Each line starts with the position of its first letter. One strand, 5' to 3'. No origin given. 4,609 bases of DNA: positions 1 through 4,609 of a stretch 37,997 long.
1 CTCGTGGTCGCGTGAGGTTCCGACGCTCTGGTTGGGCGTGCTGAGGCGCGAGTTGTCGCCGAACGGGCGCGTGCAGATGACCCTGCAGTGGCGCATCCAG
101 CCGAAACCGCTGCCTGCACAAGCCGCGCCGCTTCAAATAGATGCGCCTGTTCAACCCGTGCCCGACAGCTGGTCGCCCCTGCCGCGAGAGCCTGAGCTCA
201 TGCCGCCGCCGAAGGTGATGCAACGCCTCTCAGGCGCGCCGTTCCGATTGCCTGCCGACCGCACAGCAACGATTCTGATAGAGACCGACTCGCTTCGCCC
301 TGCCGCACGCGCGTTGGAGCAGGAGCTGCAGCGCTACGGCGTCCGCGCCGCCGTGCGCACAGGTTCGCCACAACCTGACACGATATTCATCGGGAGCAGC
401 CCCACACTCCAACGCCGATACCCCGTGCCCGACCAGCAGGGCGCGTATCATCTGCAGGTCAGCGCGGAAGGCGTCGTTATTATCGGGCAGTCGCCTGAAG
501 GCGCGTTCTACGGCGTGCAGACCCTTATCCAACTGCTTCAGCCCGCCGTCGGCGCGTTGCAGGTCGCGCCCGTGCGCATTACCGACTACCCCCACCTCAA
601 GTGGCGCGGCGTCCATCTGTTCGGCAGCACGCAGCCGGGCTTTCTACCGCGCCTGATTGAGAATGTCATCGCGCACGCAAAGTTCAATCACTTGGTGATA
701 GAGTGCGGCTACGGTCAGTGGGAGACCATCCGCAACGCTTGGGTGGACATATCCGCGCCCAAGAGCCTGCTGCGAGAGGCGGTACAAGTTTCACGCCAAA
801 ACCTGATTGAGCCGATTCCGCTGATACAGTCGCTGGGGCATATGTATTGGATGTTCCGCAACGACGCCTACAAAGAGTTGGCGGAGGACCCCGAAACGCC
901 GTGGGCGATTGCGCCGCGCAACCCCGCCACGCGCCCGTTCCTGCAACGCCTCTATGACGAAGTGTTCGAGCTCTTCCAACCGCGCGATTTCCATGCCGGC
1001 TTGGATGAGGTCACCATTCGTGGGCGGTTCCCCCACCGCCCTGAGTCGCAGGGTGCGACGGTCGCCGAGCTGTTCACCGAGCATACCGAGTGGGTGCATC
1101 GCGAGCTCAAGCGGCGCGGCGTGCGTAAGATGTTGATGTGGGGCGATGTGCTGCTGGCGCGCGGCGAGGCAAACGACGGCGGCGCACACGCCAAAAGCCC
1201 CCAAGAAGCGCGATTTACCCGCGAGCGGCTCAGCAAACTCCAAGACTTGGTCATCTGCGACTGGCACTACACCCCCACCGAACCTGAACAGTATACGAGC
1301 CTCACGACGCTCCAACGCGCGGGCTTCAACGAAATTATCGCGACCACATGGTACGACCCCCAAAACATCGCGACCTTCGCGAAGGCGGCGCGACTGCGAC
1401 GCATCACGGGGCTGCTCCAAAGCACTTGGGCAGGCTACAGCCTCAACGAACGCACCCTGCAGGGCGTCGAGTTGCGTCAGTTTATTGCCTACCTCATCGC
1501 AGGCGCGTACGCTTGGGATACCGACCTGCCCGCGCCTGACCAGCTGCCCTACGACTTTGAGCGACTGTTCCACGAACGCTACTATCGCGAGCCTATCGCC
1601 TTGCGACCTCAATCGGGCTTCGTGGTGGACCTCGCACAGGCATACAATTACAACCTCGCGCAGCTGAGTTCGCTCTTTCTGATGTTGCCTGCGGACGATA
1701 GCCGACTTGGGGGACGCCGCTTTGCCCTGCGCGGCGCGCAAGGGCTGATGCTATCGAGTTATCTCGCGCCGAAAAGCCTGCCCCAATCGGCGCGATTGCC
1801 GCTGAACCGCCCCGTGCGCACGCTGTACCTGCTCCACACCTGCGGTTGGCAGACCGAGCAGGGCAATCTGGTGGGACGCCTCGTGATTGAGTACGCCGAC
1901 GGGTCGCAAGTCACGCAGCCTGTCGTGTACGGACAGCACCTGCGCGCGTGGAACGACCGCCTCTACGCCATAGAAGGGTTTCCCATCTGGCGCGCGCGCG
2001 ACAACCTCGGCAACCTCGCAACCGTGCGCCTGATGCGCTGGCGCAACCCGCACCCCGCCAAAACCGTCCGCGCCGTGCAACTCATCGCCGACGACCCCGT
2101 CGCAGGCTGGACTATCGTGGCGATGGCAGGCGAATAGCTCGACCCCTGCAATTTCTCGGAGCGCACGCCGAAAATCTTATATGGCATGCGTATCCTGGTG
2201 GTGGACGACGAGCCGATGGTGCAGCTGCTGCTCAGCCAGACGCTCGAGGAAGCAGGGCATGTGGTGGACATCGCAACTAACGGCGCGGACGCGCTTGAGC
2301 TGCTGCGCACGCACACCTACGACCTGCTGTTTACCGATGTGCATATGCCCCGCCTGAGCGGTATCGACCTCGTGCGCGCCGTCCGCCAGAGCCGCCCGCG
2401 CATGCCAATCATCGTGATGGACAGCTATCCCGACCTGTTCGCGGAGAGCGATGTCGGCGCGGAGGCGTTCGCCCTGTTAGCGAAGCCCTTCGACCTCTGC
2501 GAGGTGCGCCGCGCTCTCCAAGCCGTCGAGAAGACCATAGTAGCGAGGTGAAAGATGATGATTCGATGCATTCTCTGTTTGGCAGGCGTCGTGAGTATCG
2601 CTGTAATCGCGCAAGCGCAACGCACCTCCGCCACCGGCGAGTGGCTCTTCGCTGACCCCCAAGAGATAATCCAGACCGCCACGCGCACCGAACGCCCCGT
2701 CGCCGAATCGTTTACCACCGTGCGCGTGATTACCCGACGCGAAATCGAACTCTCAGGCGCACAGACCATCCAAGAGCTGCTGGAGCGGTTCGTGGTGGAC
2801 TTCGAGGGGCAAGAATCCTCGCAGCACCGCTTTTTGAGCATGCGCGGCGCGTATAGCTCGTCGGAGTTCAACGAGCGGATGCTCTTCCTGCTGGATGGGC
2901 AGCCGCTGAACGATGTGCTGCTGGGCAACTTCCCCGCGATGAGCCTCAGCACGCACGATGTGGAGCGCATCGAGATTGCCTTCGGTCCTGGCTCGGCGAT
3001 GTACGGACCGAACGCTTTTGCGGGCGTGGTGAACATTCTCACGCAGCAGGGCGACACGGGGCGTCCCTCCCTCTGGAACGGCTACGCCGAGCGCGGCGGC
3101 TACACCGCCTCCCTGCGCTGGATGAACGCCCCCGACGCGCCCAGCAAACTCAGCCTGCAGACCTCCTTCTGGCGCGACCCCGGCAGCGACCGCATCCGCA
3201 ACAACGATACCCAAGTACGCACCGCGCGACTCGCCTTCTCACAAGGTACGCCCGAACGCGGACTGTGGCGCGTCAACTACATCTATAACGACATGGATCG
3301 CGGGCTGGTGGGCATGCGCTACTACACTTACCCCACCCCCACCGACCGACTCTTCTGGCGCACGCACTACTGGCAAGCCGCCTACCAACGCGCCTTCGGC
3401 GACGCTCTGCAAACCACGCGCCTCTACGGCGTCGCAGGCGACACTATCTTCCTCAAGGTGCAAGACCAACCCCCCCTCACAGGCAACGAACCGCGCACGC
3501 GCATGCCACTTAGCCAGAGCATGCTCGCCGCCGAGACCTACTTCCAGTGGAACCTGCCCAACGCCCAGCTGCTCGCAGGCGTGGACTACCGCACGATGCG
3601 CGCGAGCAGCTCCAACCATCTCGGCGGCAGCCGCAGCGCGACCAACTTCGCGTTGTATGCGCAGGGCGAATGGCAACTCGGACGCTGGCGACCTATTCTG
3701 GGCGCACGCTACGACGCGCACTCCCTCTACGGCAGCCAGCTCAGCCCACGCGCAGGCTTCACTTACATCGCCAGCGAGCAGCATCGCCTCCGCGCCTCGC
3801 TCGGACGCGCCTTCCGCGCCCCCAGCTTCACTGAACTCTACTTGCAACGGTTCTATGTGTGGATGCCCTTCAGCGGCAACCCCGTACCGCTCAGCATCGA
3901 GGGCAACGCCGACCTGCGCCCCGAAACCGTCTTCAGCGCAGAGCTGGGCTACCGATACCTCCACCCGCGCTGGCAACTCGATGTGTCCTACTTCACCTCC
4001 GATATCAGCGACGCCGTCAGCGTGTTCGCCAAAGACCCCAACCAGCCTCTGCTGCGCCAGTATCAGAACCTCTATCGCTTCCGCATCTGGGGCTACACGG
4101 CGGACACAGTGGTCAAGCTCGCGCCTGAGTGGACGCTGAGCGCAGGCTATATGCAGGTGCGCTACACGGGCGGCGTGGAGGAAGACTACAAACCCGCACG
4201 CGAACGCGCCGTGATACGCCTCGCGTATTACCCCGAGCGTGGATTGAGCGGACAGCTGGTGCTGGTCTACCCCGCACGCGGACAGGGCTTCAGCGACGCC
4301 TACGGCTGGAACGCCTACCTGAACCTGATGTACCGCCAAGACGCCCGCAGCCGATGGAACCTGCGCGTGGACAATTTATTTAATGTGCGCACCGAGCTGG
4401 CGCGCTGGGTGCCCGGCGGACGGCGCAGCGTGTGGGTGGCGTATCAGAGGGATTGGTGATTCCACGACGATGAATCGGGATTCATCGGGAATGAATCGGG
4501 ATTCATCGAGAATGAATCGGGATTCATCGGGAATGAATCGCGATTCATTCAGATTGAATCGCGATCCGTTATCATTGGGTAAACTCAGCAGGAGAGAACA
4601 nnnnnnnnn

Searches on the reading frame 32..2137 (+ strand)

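Call 11: search_protein_families(library=pfam, proteins=[window:32-2137:+], max_evalue=0.001)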
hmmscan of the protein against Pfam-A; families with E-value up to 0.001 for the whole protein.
window:32-2137:+ (701 aa): 2 families
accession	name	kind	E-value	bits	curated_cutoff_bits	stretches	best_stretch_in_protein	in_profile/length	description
PF02838.20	Glyco_hydro_20b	-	2e-19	71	26.1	1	54-186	2-124/124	Glycosyl hydrolase family 20, domain 2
PF00728.28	Glyco_hydro_20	-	5.3e-06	26.4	22.3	1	288-470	132-323/348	Glycosyl hydrolase family 20, catalytic domain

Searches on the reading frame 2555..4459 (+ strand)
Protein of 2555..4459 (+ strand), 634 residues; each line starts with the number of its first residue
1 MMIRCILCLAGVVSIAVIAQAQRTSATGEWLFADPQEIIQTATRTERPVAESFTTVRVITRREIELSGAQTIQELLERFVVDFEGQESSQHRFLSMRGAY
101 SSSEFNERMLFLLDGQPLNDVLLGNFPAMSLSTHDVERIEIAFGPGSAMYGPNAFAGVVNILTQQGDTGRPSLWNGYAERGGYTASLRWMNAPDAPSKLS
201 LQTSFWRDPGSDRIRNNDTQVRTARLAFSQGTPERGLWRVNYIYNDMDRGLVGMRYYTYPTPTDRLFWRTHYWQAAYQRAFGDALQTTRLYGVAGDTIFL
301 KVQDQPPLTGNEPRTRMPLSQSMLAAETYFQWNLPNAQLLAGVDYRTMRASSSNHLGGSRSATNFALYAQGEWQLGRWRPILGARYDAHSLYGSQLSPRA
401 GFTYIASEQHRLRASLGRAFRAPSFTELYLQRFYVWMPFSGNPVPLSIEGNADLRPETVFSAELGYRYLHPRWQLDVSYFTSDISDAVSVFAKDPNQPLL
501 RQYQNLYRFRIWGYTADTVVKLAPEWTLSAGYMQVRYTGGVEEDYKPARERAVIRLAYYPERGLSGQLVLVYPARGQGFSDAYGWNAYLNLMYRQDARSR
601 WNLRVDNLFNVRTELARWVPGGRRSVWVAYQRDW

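Call 11: search_protein_families(library=pfam, proteins=[window:2555-4459:+], max_evalue=0.001)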
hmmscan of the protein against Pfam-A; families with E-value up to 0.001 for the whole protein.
window:2555-4459:+ (634 aa): 3 families
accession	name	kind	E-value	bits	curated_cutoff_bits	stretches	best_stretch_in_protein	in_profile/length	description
PF00593.30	TonB_dep_Rec_b-barrel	-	1.1e-33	118.3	27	1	213-605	31-419/436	TonB dependent receptor-like, beta-barrel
PF07715.20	Plug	-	1.1e-15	58.4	23.9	1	51-158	4-107/107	TonB-dependent Receptor Plug Domain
PF14905.12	OMP_b-brl_3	-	4.1e-11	43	27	1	365-612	115-377/408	Outer membrane protein beta-barrel family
